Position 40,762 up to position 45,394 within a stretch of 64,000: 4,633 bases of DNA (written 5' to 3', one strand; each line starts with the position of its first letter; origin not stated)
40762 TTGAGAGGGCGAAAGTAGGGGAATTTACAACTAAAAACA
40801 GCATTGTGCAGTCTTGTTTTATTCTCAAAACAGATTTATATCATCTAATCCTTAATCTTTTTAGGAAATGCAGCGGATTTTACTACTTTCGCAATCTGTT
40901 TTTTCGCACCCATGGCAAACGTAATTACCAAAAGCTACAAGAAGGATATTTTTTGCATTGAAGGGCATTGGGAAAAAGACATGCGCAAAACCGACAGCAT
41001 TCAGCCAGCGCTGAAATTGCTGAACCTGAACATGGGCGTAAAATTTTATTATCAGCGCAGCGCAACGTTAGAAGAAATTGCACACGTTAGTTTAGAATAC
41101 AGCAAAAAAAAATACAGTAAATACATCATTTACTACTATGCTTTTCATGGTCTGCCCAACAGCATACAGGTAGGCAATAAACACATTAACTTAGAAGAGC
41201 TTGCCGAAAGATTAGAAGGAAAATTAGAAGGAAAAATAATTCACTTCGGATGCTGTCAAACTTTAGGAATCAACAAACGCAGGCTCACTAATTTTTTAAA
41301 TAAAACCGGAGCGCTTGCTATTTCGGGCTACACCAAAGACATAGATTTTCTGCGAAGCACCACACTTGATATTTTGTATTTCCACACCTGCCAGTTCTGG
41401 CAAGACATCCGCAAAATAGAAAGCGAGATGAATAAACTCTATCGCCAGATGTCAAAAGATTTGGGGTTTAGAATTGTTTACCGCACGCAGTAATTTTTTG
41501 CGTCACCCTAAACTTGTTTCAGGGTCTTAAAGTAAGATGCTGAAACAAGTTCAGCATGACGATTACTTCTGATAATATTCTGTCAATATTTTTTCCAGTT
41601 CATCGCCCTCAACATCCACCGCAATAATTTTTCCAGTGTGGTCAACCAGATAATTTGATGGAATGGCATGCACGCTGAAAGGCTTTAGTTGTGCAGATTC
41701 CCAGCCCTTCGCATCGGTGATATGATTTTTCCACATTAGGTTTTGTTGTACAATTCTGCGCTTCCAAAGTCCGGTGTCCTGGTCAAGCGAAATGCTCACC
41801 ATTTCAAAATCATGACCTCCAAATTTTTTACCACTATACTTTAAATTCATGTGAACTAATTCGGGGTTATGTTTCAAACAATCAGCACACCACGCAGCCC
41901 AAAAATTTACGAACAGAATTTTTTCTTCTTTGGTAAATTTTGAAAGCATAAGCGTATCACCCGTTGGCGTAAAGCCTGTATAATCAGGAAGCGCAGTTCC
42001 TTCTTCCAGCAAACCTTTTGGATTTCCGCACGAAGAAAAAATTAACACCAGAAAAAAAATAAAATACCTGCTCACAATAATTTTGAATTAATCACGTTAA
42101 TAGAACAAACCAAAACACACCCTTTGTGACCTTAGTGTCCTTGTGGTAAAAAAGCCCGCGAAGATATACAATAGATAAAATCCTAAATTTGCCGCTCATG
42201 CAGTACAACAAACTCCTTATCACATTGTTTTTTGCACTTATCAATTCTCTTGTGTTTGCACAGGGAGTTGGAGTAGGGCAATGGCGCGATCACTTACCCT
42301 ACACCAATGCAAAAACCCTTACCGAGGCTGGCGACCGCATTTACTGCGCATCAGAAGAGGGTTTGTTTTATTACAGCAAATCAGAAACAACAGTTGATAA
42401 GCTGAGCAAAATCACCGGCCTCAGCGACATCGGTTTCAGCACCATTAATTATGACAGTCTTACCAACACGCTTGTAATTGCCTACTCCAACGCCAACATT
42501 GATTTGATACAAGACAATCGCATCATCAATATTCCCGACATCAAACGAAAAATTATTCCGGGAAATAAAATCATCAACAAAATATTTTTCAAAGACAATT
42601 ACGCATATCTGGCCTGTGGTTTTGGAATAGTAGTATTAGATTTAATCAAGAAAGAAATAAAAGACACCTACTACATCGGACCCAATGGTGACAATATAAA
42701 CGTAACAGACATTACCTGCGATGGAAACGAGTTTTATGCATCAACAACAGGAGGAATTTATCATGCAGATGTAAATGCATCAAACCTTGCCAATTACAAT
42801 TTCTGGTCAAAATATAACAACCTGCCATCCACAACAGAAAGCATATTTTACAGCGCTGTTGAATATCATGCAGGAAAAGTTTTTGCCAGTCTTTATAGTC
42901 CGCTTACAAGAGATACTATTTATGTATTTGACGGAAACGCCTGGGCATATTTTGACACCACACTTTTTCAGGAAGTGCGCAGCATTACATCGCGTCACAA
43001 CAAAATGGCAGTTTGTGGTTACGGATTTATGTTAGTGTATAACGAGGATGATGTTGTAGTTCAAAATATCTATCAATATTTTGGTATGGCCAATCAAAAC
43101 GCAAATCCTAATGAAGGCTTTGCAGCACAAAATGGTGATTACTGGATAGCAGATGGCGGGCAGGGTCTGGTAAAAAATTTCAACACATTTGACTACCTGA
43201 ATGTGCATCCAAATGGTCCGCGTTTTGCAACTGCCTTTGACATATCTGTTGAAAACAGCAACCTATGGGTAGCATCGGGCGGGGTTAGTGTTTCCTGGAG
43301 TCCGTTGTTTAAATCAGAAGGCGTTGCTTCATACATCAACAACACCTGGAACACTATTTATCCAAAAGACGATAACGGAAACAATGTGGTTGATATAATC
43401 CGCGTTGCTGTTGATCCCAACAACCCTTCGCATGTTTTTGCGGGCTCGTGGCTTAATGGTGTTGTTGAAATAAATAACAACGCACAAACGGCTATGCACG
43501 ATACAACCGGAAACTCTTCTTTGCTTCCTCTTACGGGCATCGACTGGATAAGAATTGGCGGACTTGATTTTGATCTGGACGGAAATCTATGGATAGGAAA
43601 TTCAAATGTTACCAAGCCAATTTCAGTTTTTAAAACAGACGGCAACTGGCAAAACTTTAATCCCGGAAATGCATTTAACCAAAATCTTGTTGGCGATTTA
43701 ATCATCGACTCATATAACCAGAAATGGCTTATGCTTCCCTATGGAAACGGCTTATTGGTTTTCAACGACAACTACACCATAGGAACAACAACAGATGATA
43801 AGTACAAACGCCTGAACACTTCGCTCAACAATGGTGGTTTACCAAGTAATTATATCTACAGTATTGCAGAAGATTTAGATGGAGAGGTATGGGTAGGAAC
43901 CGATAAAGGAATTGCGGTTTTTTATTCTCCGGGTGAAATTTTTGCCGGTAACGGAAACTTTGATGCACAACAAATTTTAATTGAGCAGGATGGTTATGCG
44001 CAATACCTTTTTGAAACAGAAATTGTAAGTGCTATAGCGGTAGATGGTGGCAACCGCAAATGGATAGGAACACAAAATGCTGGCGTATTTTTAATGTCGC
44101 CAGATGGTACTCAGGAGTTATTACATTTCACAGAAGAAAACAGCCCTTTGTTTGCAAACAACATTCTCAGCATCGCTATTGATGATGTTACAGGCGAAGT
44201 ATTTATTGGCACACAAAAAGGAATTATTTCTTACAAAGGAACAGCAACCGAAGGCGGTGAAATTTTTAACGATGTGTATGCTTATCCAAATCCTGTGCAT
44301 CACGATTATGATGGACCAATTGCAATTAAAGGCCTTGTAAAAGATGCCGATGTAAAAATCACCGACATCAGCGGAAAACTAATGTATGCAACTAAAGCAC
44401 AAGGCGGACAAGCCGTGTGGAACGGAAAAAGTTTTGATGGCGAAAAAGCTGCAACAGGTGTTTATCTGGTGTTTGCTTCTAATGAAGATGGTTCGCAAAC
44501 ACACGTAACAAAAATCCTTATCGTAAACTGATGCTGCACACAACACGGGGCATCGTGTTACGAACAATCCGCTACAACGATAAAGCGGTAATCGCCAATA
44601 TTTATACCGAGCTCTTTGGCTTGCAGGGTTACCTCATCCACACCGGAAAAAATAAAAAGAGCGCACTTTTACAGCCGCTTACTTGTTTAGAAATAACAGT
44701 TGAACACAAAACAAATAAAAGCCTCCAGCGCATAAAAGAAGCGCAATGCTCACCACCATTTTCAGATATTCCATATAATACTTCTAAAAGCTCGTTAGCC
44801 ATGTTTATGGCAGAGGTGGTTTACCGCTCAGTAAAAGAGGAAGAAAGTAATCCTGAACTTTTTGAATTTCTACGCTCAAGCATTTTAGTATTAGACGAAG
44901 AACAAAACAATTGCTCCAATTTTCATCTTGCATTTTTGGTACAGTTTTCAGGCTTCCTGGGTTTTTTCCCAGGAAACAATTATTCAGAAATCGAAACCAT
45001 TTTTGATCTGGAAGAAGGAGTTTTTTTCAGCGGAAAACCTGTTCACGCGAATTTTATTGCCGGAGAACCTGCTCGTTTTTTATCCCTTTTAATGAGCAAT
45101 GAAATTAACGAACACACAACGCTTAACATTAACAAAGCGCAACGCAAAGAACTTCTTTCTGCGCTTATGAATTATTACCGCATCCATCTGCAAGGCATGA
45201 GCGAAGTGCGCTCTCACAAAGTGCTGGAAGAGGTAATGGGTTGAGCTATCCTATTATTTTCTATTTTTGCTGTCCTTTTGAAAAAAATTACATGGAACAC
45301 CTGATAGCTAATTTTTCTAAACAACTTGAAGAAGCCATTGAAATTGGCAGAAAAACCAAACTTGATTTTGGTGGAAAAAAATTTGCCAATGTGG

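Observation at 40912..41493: Stand-alone 193-aa protein with a caspase/CHAT-like His…Cys catalytic-dyad context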

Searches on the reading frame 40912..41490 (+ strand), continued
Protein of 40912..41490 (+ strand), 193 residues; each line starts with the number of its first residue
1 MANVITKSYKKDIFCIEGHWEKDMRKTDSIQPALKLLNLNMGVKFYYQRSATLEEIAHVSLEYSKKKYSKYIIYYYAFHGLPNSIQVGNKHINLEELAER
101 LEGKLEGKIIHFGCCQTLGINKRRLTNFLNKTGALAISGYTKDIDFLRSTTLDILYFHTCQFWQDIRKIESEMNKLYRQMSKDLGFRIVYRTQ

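Call 94: find_related_loci(query=A2, collection=viral_contigs, flank=6000)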
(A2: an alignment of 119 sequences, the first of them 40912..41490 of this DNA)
Query A2 (193 aa) in viral_contigs; peptide patterns used: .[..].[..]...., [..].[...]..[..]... (x = any residue, [..] = any of these).
63 stretches matched a pattern; 6 encode a relative of the query (tblastn E <= 1e-3); 6 distinct loci.
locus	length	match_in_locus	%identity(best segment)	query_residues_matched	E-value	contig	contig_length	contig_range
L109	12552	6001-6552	41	5-188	3e-45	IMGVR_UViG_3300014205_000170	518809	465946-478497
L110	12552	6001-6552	39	5-188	2e-42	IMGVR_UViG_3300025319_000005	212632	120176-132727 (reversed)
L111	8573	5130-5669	36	11-190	2e-38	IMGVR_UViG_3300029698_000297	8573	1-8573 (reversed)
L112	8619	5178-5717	36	11-190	2e-38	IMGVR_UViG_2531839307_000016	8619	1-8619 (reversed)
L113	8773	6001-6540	35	11-190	1e-37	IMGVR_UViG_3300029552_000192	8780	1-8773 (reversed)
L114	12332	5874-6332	36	5-157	2e-34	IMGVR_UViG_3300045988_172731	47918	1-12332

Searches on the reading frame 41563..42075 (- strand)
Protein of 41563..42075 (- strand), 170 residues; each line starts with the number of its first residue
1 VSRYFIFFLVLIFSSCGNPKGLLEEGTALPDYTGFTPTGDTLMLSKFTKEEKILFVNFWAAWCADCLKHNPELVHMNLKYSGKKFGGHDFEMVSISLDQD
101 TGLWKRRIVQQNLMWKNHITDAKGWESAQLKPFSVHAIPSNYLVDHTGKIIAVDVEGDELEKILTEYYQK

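Call 48: search_protein_families(library=pfam, proteins=[window:41563-42075:-], max_evalue=0.001)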
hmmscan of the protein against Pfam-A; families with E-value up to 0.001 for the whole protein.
window:41563-42075:- (170 aa): 4 families
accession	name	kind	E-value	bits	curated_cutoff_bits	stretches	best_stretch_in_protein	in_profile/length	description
PF13905.12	Thioredoxin_8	-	1.5e-12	48.1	27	1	52-150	2-94/94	Thioredoxin-like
PF00578.27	AhpC-TSA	-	2.6e-07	31.1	26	1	26-152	2-123/124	AhpC/TSA family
PF08534.16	Redoxin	-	3.9e-07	30.4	26.6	1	25-159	2-137/148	Redoxin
PF00085.26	Thioredoxin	-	6.3e-06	26.6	23.5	1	48-101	15-62/103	Thioredoxin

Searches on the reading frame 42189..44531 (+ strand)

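Call 48: search_protein_families(library=pfam, proteins=[window:42189-44531:+], max_evalue=0.001)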
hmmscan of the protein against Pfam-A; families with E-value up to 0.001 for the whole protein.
window:42189-44531:+ (780 aa): 2 families
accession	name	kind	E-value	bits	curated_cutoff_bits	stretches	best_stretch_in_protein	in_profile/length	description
PF21544.3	PorZ_N_b_propeller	-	5.3e-41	140.9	27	1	51-207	1-154/154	TSS9, PorZ, N-terminal beta-propeller domain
PF07494.17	Reg_prop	-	2.6e-05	24.3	20.4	1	550-572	1-23/24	Two component regulator propeller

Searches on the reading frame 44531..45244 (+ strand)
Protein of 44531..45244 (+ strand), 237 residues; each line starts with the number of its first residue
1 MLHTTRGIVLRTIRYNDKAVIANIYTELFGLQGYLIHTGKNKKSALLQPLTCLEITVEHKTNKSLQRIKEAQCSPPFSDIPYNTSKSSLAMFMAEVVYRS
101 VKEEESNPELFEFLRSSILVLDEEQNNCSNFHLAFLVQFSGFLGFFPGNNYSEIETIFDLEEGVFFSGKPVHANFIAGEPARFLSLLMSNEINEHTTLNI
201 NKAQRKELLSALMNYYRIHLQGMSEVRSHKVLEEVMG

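Call 48: search_protein_families(library=pfam, proteins=[window:44531-45244:+], max_evalue=0.001)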
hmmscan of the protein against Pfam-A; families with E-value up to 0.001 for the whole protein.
window:44531-45244:+ (237 aa): 2 families
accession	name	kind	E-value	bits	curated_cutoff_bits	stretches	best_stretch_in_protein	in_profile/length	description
PF02565.21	RecO_C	-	1.5e-17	64.3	22.1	1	86-222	6-151/157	Recombination protein O C terminal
PF11967.14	RecO_N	-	1e-15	58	27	1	1-73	1-76/80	Recombination protein O N terminal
